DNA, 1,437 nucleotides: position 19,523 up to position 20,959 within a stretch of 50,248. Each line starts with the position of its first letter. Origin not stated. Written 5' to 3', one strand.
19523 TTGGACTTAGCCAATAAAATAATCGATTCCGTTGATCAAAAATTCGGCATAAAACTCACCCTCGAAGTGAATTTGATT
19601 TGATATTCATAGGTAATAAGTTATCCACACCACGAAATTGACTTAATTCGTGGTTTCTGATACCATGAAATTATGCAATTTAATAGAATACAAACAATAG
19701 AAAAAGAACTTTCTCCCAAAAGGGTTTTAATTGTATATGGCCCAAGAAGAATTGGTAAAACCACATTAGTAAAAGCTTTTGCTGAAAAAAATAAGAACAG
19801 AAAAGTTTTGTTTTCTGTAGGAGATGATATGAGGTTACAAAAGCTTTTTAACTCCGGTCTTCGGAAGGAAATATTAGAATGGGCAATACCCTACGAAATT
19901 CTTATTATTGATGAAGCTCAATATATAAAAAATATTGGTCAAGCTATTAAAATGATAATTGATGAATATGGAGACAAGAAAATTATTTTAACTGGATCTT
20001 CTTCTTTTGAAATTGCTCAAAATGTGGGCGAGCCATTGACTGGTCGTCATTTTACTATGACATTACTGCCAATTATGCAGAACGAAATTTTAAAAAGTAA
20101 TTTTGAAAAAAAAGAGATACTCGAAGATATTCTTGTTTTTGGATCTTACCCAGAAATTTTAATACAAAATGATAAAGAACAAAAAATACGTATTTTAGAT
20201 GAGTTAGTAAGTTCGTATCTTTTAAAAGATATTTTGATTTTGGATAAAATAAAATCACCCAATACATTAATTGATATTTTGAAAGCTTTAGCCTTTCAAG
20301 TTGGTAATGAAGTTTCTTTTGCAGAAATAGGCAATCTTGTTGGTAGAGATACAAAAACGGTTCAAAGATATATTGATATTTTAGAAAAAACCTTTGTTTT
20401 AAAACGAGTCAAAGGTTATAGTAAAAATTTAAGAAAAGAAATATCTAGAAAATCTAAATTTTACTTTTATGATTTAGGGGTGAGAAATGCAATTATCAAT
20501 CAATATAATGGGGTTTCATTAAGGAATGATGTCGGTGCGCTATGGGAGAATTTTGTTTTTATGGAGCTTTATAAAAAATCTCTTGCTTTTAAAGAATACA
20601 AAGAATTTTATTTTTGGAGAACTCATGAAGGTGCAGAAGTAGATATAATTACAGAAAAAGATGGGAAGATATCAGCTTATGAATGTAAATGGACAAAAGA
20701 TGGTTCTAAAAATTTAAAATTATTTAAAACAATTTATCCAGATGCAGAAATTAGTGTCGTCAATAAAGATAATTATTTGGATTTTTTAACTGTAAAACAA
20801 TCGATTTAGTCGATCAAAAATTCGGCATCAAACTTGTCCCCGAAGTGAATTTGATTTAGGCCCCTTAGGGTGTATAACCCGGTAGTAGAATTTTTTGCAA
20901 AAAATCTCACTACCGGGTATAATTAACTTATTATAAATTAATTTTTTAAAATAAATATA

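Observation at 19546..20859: Single-gene AAA+/DUF4143 cassette in the murB 3' end, bracketed by a duplicated murB tail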

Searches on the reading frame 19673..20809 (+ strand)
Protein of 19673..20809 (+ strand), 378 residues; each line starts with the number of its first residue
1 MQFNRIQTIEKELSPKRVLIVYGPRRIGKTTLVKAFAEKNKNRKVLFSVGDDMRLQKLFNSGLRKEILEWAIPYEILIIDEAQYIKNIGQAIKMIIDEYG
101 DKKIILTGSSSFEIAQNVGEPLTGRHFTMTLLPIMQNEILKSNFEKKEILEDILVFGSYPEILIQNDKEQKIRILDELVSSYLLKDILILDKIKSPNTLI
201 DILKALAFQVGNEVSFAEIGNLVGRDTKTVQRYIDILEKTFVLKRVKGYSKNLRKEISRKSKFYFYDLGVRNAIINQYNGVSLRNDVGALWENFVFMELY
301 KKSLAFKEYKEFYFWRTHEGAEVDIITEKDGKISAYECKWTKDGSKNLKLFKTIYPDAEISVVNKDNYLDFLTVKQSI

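Call 6: search_protein_families(library=pfam, proteins=[window:19673-20809:+])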
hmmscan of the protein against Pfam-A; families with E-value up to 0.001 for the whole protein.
window:19673-20809:+ (378 aa): 6 families
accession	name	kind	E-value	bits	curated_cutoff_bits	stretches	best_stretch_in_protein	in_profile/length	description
PF13635.12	DUF4143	-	1.9e-39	135.4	28.1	1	185-340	2-159/160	Domain of unknown function (DUF4143)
PF13173.12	AAA_14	-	1.4e-28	100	27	1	16-140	2-129/129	AAA domain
PF01637.24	ATPase_2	-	3.3e-07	30.8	33.2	1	12-44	16-48/225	ATPase domain predominantly from Archaea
PF13401.12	AAA_22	-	4.1e-07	30.8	27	0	15-49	4-41/130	AAA domain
PF01695.23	IstB_IS21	-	0.00037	20.5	24.1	1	17-113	93-197/238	IstB-like ATP binding protein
PF03008.20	DUF234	-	0.00092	20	22.5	0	288-343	33-92/100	Archaea bacterial proteins of unknown function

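Call 10: find_encoding_contigs(protein=window:19673-20809:+, flank=6000, max_places=10)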
Protein window:19673-20809:+ (378 aa): no gene with exactly this product is on record in the collection.

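Call 11: find_homologous_proteins(query=window:19673-20806:+, max_evalue=1e-10)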
Query window:19673-20806:+ (378 aa): 7428 proteins with E <= 1e-10 among 8000 candidates; the best 120 are listed.
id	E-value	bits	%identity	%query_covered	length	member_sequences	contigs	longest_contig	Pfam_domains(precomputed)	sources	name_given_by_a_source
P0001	2.3e-242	821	100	100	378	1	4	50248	PF13173.13,PF13635.13,PF13401.13,PF01637.25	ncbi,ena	-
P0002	1.6e-217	740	89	99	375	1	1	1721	PF13173.13,PF13635.13,PF13401.13,PF01637.25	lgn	-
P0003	1.0e-211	721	87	98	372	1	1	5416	PF13173.13,PF13635.13,PF13401.13,PF01637.25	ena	-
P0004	5.6e-210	715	86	99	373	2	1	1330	PF13173.13,PF13635.13,PF13401.13,PF01637.25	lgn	-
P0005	6.4e-210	715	86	98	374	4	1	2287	PF13173.13,PF13635.13,PF13401.13,PF01637.25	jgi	-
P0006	2.9e-208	709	85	99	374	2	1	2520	PF13173.13,PF13635.13,PF13401.13,PF01637.25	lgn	-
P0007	1.6e-183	628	77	98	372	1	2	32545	PF13173.13,PF13635.13,PF13401.13,PF01637.25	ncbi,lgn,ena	-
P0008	2.2e-182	624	74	98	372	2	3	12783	PF13173.13,PF13635.13,PF13401.13,PF01637.25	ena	-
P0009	1.9e-171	588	70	98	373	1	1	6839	PF13173.13,PF13635.13,PF13401.13,PF01637.25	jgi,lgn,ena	-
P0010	1.2e-165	569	67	98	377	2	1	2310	PF13173.13,PF25212.3,PF13635.13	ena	-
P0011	2.3e-152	525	65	98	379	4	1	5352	PF13173.13,PF13635.13,PF13401.13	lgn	-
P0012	2.2e-151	522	77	81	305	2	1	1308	PF13173.13,PF13635.13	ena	-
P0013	2.4e-151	522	64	99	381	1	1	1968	PF13173.13,PF13635.13,PF13401.13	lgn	-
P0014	3.5e-150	518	63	98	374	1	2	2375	PF13173.13,PF13635.13,PF01637.25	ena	-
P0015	2.3e-149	516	72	86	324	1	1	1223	PF13173.13,PF13635.13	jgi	-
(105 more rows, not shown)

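Call 12: find_encoding_contigs(protein=P0007, flank=5000, max_places=4)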
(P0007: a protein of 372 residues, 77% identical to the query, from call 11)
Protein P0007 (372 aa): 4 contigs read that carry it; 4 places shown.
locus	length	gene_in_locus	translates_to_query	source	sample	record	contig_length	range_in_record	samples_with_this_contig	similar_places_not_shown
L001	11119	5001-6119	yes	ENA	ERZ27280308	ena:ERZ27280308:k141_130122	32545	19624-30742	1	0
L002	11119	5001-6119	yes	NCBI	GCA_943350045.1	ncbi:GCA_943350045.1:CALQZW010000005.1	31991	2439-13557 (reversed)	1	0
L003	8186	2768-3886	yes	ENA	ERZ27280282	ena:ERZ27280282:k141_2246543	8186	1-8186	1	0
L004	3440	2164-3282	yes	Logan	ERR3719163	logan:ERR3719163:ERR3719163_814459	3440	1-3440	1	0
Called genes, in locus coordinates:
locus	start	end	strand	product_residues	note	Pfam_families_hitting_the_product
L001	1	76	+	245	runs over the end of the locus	PF08713:DNA_alkylation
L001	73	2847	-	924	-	PF19077:Big_13 (faint), PF01471:PG_binding_1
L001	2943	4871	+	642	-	PF24316:Tli3 (faint), PF02012:BNR (faint), PF15902:Sortilin-Vps10 (faint), PF14870:PSII_BNR (faint)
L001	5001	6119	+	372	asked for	PF01637:ATPase_2 (faint), PF13401:AAA_22 (faint), PF13173:AAA_14, PF13635:DUF4143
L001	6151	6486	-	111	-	PF01588:tRNA_bind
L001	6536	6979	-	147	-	-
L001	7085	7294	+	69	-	-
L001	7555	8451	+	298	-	-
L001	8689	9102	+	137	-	PF03652:RuvX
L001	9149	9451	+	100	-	PF01588:tRNA_bind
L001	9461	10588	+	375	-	PF11104:PilM_2 (weak)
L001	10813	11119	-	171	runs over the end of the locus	PF01936:NYN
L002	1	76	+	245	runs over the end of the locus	PF08713:DNA_alkylation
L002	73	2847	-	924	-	PF19077:Big_13 (faint), PF01471:PG_binding_1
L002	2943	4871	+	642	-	PF24316:Tli3 (faint), PF02012:BNR (faint), PF15902:Sortilin-Vps10 (faint), PF14870:PSII_BNR (faint)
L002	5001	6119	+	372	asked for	PF01637:ATPase_2 (faint), PF13401:AAA_22 (faint), PF13173:AAA_14, PF13635:DUF4143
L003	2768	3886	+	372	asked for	PF01637:ATPase_2 (faint), PF13401:AAA_22 (faint), PF13173:AAA_14, PF13635:DUF4143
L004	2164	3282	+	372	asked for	PF01637:ATPase_2 (faint), PF13401:AAA_22 (faint), PF13173:AAA_14, PF13635:DUF4143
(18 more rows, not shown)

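Call 13: find_encoding_contigs(protein=P0003, flank=5000, max_places=4)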
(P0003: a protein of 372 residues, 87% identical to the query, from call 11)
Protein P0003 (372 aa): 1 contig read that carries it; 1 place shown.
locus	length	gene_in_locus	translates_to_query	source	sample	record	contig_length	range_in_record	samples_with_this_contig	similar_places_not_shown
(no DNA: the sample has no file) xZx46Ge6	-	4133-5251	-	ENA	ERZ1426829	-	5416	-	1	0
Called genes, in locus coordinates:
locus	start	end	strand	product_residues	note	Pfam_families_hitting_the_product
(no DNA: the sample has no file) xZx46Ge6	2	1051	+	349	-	?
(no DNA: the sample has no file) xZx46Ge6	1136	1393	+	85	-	-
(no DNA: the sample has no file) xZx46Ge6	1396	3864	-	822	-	PF00912:Transgly, PF00905:Transpeptidase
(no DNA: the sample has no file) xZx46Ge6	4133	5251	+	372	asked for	PF01637:ATPase_2 (faint), PF13173:AAA_14, PF13401:AAA_22 (faint), PF13635:DUF4143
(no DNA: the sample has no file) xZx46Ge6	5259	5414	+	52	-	?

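Call 14: find_encoding_contigs(protein=P0008, flank=5000, max_places=4)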
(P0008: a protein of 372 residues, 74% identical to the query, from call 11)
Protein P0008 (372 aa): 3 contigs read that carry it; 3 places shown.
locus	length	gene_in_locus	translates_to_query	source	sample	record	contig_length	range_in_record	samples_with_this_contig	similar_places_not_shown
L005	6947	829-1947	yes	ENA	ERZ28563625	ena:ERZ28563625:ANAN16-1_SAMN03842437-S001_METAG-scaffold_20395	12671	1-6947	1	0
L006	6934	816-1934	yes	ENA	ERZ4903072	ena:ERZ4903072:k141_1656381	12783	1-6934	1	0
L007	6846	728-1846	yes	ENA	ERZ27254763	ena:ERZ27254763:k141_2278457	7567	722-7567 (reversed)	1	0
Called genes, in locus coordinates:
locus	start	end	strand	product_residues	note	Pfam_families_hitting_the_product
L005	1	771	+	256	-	?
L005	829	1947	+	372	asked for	PF01637:ATPase_2 (faint), PF13173:AAA_14, PF13401:AAA_22 (faint), PF13635:DUF4143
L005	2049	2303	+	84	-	PF13173:AAA_14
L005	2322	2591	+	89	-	-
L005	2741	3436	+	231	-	PF05552:MS_channel_1st_1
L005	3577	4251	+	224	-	PF03006:HlyIII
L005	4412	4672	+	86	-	-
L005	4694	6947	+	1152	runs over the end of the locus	-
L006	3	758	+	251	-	?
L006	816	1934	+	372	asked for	PF01637:ATPase_2 (faint), PF13173:AAA_14, PF13401:AAA_22 (faint), PF13635:DUF4143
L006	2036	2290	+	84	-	PF13173:AAA_14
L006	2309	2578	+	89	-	-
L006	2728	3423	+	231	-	PF05552:MS_channel_1st_1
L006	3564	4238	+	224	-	PF03006:HlyIII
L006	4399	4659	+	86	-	-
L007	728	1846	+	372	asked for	PF01637:ATPase_2 (faint), PF13173:AAA_14, PF13401:AAA_22 (faint), PF13635:DUF4143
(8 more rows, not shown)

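Call 17: find_related_loci(query=A1, collection=genome_contigs, flank=4000)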
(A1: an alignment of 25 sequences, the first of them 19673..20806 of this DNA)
Query A1 (378 aa) in genome_contigs; peptide patterns used: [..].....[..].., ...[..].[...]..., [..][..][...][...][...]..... (x = any residue, [..] = any of these).
600 stretches matched a pattern (row limit reached: there are more); 476 encode a relative of the query (tblastn E <= 1e-3); the best 80 are kept; 80 distinct loci.
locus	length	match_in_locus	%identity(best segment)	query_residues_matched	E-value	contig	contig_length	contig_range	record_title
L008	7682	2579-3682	65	5-372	3e-154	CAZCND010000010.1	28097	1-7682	MAG TPA_asm: uncultured Candidatus Saccharibacteria bacterium isolate SRP192927_co3_354 genome assembly, contig: NODE_32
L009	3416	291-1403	58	1-372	7e-153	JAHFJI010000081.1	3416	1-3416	MAG: Candidatus Doudnabacteria bacterium isolate nzgw382 NODE_84391_length_3417_cov_3.632282, whole genome shotgun seque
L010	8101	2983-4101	54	1-372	8e-143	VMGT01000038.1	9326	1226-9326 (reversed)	MAG: Parcubacteria group bacterium Greene1014_15 Greene101415_scaffold_2860, whole genome shotgun sequence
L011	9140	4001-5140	54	1-376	5e-139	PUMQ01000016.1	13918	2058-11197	MAG: Candidatus Nealsonbacteria bacterium isolate B1Sed10_223R1 B1-Sed10-C5480, whole genome shotgun sequence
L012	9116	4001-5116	54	1-372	2e-138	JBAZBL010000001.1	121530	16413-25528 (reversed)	MAG: Candidatus Paceibacterota bacterium isolate SO_2017_GW1_111 NODE_1064_length_121530_cov_1.536428_OW334_2017, whole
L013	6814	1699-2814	54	1-372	2e-138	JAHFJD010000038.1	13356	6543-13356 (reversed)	MAG: Candidatus Doudnabacteria bacterium isolate nzgw378 NODE_4331_length_13357_cov_3.783469, whole genome shotgun seque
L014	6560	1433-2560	53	1-372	4e-138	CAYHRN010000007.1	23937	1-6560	MAG TPA_asm: uncultured Gammaproteobacteria bacterium isolate ERP119705_co15_249 genome assembly, contig: NODE_1879_leng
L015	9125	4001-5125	54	1-376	5e-138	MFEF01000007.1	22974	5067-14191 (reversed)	MAG: Candidatus Doudnabacteria bacterium RIFCSPHIGHO2_01_48_18 rifcsphigho2_01_sub10_scaffold_1879, whole genome shotgun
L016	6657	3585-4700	55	1-372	3e-136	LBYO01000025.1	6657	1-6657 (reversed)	MAG: Parcubacteria group bacterium GW2011_GWA1_40_21 UT90_C0025, whole genome shotgun sequence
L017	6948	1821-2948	51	1-372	6e-124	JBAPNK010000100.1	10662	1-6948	MAG: Minisyncoccia bacterium isolate MFD01223_ilm_asm_bin34 k127_263199, whole genome shotgun sequence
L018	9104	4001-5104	49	7-372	1e-116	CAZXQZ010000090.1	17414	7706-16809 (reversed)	MAG TPA_asm: uncultured Anaerolineae bacterium isolate SRP173033_co2_180 genome assembly, contig: NODE_1400_length_17414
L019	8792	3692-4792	49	7-372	7e-117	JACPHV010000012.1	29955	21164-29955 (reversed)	MAG: Candidatus Uhrbacteria bacterium isolate NC_groundwater_423_Ag_B-0.1um_48_14 GD18-4_B1_scaffold_425428, whole genom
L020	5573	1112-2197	49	13-373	1e-115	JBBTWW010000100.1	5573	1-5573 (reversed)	MAG: Patescibacteria group bacterium isolate H32-bin134_1 H32_bin134_1_000000000100, whole genome shotgun sequence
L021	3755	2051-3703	49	6-372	5e-117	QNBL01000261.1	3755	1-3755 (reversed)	MAG: Spirochaetes bacterium isolate B11_G9 B11_Guay9_scaffold_54826, whole genome shotgun sequence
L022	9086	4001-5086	50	13-372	2e-114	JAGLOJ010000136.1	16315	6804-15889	MAG: Candidatus Sabulitectum sp. isolate RS_7_28 ROV157_7.bin.28.fa_136, whole genome shotgun sequence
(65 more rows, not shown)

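Call 21: find_related_loci(query=window:19673-20806:+, collection=metagenome_contigs, flank=3000)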
Query window:19673-20806:+ (378 aa) in metagenome_contigs; peptide patterns used: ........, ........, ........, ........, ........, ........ (x = any residue, [..] = any of these).
522 stretches matched a pattern; 78 encode a relative of the query (tblastn E <= 1e-3); 78 distinct loci.
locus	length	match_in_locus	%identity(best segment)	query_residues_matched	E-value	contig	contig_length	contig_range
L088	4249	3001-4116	87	1-372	0e+0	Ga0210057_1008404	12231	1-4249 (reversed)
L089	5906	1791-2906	87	1-372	0e+0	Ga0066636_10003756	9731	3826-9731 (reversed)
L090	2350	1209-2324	84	1-372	0e+0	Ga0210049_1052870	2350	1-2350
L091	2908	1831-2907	85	1-359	0e+0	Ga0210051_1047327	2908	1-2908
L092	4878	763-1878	74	1-372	0e+0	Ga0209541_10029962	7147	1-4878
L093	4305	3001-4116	70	1-372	0e+0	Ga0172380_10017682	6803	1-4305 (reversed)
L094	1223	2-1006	70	38-372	3e-177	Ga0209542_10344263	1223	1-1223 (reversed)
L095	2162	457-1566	64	1-371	1e-168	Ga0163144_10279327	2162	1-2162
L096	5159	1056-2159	65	5-372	1e-155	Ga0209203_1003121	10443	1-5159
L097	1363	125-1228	63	5-372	4e-167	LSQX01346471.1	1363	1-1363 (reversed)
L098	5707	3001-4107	58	1-370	2e-146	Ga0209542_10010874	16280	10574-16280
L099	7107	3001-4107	58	1-370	2e-146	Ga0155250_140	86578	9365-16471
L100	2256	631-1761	56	1-375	4e-154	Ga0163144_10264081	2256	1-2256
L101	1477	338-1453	59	1-372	5e-157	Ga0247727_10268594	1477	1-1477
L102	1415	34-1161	57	1-372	3e-156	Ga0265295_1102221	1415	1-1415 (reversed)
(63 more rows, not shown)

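Call 45: search_solved_structures(query=A1, max_evalue=0.01, show_alignments=1)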
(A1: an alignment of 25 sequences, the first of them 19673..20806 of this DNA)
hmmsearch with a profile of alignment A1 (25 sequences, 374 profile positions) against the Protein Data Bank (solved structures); distinct sequences matched with E-value up to 0.01: 3.
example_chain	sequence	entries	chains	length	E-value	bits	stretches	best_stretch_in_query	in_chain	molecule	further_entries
3cmv_A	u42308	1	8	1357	7.8e-05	24.9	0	16-42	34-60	Protein recA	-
7rzy_1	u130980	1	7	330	0.00051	22.3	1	5-45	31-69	Tn6677 Vibrio cholerae transposon TnsC (VchTnsC)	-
7ufi_1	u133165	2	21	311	0.0013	21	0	5-41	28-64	VchTnsC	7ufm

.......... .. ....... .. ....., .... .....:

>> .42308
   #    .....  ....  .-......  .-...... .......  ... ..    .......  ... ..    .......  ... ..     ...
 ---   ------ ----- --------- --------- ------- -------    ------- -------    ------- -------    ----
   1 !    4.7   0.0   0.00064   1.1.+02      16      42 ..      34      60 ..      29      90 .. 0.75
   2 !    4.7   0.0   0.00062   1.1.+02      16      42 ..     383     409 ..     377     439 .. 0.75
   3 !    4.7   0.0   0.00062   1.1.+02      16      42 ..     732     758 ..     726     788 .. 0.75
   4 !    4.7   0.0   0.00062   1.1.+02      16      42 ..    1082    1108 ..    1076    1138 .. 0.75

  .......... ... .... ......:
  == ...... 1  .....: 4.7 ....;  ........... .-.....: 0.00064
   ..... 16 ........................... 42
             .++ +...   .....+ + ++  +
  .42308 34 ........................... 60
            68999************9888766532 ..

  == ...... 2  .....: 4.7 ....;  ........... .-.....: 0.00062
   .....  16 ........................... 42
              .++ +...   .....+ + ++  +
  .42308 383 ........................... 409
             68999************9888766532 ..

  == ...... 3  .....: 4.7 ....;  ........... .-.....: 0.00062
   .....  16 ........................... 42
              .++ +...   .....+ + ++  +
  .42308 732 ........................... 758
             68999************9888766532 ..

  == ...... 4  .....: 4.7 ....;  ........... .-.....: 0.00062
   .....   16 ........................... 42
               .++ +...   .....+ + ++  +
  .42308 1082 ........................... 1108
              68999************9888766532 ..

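Call 46: search_protein_families(library=padloc, proteins=[window:19673-20806:+], max_evalue=0.01)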
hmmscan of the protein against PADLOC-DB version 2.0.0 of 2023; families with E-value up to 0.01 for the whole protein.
window:19673-20806:+ (378 aa): 12 families
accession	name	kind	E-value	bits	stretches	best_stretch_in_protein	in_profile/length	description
PDLC04789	PDC-S01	-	5.7e-131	435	1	7-373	8-374/375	-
PDLC04790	PDC-S01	-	4e-63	211.6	1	7-343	18-370/422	-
PDLC04787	PDC-S01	-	1.5e-50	170.3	1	6-345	17-362/412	-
PDLC04791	PDC-S01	-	7.8e-39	131.5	1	6-372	7-386/395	-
PDLC04788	PDC-S01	-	1.5e-20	71.5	2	157-351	187-394/448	-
PDLC04786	PDC-S01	-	1.4e-19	68.2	2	15-149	19-162/439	-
PDLC04792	PDC-S01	-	3.2e-11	40.5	2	15-121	18-134/452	-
PDLC04984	PDC-S27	-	0.00044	17.2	1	17-40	24-47/474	-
PDLC04140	mad8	-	0.00092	16.8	1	9-43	20-54/314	mads_8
PDLC01857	CARF3--CARF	-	0.0032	15.1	1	209-252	139-182/201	-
PDLC01434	CasR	-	0.0036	15.2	0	198-247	129-175/191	"CAS-I,CAS-II,CAS-III,CAS-IV,CAS-V,CAS-VI; associated_signaling"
PDLC04985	PDC-S27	-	0.0054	13.7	0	20-47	29-56/484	-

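Call 47: search_protein_families(library=ncbifam, proteins=[window:19673-20806:+], max_evalue=0.01)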
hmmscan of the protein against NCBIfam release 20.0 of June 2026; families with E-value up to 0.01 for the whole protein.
window:19673-20806:+ (378 aa): 3 families
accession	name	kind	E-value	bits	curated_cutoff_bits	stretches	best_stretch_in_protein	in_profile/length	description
TIGR01884.1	cas_HTH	subfamily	9.4e-05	21.9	60.2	1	164-251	110-192/202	CRISPR-associated CARF protein Csa3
NF003229.0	PRK04195.1-5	equivalog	0.00079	18.2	280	1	11-86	38-116/413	replication factor C large subunit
NF038214.1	IS21_help_AAA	equivalog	0.0036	17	200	1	16-113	90-195/232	IS21-like element helper ATPase IstB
